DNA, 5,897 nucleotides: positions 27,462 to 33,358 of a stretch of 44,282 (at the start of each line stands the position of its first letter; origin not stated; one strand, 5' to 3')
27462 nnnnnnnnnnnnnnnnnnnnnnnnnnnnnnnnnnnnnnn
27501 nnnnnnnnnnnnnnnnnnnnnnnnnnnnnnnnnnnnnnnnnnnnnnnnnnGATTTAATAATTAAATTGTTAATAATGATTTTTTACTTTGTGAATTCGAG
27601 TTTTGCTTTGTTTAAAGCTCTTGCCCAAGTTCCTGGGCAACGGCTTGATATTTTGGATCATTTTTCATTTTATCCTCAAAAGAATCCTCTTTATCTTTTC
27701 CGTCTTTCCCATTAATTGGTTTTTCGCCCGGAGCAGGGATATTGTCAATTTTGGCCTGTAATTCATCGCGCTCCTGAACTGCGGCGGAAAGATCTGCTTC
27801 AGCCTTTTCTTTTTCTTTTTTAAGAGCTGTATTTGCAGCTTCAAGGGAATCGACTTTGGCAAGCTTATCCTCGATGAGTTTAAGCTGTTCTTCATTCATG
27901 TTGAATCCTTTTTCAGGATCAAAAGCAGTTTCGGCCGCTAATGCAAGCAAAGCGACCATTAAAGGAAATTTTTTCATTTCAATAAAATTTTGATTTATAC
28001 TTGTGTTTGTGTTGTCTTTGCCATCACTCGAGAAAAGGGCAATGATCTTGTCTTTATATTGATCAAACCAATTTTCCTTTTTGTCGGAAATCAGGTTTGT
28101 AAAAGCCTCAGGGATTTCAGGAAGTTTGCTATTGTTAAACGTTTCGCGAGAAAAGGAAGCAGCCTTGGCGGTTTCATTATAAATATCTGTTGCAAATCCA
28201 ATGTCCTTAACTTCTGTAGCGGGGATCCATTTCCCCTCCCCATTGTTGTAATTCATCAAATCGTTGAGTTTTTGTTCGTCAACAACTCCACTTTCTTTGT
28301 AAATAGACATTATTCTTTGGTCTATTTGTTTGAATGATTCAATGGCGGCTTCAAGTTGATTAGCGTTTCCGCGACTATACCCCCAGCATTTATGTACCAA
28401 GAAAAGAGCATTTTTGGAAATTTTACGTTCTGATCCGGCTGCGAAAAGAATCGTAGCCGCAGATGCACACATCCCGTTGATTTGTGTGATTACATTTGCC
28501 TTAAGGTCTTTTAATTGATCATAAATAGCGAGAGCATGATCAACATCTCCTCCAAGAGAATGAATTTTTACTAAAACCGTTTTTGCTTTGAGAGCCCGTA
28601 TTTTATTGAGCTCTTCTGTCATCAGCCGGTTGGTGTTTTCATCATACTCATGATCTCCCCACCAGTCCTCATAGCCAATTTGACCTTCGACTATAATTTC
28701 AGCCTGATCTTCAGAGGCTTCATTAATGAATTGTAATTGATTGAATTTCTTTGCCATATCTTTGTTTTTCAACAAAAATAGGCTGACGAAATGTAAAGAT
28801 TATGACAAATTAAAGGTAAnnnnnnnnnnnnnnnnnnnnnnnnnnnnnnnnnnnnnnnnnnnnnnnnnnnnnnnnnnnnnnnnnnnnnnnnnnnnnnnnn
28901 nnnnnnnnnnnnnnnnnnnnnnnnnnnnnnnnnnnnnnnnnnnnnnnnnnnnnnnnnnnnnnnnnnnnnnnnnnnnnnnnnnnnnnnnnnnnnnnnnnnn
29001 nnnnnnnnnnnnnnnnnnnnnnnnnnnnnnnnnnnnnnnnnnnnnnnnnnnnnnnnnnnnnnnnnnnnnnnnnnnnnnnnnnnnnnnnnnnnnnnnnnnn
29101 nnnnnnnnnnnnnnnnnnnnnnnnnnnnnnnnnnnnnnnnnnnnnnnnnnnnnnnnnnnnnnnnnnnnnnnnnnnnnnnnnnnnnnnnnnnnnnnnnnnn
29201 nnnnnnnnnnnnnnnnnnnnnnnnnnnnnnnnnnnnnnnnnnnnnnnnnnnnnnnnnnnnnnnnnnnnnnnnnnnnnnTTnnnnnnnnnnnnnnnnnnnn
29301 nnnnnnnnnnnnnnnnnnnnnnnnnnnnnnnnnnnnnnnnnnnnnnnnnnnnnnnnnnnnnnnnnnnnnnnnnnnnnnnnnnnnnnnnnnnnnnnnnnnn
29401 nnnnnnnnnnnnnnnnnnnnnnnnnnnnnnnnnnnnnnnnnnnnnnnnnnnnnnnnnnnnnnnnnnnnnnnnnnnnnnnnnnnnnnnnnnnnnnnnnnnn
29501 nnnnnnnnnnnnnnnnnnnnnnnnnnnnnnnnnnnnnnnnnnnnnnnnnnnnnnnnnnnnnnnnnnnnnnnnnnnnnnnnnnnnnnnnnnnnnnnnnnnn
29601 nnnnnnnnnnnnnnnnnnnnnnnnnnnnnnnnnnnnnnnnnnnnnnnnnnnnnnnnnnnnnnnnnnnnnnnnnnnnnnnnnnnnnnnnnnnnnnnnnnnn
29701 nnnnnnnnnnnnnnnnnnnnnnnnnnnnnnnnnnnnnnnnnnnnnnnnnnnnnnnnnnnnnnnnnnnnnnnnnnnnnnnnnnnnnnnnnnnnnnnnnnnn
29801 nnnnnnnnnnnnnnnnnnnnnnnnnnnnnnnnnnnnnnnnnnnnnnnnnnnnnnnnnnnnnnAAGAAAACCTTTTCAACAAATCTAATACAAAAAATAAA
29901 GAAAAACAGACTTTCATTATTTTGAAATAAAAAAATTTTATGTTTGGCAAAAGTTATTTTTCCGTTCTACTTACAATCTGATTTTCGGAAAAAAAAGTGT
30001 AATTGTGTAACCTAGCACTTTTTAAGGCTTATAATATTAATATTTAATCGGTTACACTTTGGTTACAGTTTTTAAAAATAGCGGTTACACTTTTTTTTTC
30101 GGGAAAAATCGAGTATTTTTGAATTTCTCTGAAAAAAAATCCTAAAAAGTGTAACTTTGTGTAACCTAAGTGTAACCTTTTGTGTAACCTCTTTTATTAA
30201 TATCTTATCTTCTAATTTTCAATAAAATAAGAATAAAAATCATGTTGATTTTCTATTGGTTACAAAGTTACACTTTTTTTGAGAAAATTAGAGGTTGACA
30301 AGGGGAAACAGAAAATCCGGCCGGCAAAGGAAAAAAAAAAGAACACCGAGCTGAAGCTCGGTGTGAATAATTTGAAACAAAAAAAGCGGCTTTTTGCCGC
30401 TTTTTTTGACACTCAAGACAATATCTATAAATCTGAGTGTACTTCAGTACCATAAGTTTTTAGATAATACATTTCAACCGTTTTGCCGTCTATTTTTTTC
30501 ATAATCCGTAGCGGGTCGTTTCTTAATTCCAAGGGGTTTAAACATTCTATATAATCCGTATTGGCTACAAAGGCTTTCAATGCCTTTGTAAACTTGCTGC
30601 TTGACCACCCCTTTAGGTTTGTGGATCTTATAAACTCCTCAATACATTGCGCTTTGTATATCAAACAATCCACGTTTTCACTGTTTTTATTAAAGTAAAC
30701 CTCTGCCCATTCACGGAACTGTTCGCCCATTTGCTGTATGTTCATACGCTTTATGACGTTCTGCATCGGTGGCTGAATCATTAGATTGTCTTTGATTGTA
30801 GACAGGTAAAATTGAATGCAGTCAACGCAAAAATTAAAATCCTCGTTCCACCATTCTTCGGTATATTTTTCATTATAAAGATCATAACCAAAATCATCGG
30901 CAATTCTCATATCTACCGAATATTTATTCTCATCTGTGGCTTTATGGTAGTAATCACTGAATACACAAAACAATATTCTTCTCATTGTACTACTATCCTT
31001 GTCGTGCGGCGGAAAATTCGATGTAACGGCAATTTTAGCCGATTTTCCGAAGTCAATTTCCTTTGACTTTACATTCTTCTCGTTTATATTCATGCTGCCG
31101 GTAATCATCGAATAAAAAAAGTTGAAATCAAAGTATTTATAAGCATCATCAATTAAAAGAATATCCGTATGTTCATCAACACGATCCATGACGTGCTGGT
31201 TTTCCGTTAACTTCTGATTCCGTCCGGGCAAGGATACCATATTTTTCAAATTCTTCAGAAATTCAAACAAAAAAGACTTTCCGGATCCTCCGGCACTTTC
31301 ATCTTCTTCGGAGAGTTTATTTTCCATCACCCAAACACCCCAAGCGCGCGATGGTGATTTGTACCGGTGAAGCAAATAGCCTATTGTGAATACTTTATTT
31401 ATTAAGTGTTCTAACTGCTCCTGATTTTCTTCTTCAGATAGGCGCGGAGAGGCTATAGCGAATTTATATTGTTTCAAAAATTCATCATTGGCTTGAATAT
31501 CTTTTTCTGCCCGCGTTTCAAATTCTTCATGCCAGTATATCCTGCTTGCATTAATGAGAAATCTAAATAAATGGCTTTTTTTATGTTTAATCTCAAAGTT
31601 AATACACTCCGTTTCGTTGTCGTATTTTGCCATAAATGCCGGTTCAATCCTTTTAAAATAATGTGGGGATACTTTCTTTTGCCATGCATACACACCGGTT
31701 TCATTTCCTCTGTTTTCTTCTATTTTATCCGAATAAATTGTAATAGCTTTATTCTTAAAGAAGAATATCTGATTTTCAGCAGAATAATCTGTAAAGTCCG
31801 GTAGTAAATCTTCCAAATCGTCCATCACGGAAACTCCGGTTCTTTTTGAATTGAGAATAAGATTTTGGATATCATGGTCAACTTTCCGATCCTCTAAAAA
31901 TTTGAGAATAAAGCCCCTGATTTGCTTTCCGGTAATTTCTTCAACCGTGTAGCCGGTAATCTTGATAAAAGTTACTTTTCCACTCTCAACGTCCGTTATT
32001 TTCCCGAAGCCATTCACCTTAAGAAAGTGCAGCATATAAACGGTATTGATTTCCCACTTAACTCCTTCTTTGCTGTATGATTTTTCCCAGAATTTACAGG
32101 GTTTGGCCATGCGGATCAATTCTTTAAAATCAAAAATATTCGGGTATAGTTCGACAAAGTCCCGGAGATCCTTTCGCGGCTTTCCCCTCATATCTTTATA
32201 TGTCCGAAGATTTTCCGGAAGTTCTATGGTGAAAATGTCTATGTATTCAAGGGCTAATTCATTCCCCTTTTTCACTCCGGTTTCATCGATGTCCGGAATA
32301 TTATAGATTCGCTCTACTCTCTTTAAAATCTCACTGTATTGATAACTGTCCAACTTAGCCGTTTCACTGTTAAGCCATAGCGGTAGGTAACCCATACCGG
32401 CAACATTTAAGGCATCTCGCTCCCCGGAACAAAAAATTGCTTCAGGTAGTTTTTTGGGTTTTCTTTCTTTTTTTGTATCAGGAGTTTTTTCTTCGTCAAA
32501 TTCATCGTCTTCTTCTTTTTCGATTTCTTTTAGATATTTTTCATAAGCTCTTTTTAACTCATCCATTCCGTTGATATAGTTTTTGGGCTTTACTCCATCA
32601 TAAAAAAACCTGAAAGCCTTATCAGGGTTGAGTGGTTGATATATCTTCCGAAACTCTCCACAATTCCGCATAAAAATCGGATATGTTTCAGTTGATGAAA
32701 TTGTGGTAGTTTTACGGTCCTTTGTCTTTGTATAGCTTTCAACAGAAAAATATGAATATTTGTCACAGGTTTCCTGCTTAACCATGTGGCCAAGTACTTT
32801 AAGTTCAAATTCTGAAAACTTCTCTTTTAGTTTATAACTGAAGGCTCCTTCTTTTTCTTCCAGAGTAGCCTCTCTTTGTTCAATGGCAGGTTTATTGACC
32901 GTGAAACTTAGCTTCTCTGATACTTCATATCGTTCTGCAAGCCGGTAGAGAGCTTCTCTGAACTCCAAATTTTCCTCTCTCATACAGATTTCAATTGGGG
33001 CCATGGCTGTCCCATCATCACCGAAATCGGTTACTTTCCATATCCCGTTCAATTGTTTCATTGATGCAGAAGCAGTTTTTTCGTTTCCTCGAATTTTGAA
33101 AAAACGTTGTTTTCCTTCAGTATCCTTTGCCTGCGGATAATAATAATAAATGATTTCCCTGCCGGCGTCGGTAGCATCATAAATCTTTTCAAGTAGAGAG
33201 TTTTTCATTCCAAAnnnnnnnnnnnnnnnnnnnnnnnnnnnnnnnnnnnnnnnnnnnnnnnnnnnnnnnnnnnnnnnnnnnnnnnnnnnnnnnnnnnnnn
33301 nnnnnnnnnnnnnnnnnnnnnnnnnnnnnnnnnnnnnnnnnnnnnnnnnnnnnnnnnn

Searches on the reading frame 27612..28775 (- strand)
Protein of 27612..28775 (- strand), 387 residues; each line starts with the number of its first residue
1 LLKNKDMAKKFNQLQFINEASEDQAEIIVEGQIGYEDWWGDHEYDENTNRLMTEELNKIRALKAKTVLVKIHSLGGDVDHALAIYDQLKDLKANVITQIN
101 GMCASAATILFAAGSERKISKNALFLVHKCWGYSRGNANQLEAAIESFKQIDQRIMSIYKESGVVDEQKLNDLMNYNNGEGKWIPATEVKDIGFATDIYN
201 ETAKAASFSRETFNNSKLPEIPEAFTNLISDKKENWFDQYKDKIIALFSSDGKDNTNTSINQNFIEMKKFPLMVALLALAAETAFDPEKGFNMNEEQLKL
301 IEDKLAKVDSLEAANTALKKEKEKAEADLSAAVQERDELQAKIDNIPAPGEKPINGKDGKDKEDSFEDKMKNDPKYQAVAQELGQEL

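Call 73: search_protein_families(library=pfam, proteins=[window:27612-28775:-], max_evalue=0.001)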
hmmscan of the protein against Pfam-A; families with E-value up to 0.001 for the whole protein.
window:27612-28775:- (387 aa): 2 families
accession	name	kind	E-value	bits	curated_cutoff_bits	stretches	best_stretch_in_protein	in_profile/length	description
PF00574.28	CLP_protease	-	2e-21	77.2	20.2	1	46-200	27-180/182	Clp protease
PF25145.1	NfeD1b_N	-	0.00022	21.3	40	1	50-110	17-77/189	NfeD1b, N-terminal domain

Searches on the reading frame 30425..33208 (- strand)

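Call 11: search_protein_families(library=pfam, proteins=[window:30425-33208:-], max_evalue=0.01)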
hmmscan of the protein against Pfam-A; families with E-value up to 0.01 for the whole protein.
window:30425-33208:- (927 aa): 1 family
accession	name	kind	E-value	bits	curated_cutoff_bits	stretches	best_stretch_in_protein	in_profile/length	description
PF19263.5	DUF5906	-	4e-07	31.1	27.6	1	638-744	3-114/114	Family of unknown function (DUF5906)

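Call 12: search_protein_families(library=phrogs, proteins=[window:30425-33208:-], max_evalue=0.001)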
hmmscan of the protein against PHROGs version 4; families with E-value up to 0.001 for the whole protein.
window:30425-33208:- (927 aa): 1 family
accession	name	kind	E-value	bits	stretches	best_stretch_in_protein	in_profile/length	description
phrog_28855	-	unknown function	9.9e-32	111.2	2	598-858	494-737/804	-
